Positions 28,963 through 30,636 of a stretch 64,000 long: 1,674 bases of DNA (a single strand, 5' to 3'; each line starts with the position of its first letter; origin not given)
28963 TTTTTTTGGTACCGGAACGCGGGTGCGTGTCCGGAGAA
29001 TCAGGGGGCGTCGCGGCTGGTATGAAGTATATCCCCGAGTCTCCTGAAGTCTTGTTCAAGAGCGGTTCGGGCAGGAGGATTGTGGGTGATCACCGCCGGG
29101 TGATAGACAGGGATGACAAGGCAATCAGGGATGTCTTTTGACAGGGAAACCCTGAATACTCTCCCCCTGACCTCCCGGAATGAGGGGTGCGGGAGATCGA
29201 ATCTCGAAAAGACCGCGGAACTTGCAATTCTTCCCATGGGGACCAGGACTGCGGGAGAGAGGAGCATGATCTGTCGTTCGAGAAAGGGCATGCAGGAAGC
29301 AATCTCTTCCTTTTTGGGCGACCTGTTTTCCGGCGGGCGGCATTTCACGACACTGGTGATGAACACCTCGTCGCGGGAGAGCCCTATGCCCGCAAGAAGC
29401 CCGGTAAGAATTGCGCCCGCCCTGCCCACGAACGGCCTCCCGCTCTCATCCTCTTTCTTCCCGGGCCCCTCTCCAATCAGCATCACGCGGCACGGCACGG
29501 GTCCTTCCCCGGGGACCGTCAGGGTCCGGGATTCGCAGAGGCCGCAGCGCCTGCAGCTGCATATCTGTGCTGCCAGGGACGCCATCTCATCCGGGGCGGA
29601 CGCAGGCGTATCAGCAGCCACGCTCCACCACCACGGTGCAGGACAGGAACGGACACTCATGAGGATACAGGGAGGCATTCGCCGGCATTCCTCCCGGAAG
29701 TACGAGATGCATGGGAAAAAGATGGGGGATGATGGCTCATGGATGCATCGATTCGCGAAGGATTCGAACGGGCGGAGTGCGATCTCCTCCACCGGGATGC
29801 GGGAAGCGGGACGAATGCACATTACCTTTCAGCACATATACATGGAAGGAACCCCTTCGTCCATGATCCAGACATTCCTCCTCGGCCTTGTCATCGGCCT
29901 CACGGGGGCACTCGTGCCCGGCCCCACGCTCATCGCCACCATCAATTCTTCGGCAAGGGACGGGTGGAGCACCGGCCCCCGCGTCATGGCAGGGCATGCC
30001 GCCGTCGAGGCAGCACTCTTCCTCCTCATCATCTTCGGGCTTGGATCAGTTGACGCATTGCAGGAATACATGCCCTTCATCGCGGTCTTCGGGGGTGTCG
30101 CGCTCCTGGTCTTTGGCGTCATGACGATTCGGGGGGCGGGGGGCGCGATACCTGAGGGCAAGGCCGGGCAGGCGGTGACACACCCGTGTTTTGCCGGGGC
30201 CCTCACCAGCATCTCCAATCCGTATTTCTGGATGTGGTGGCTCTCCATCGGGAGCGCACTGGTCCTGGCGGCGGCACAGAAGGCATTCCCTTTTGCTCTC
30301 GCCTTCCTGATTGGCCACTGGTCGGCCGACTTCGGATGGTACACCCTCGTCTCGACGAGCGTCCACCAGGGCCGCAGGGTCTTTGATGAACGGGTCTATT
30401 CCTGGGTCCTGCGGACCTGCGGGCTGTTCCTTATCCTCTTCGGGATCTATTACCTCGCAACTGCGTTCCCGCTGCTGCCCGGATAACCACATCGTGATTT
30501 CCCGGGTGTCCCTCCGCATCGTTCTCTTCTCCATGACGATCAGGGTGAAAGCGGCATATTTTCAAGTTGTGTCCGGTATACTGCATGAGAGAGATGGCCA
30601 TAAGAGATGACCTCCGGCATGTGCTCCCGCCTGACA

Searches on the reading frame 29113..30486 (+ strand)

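Call 73: search_protein_families(library=ncbifam, proteins=[window:29113-30486:+], max_evalue=0.00001)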
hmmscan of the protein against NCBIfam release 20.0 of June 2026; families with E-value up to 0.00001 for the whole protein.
window:29113-30486:+ (457 aa): 1 family
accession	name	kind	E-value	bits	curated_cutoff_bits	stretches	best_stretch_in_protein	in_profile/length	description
TIGR00949.1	2A76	subfamily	1.3e-07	31.5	183.95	1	269-445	2-183/185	homoserine/threonine efflux transporter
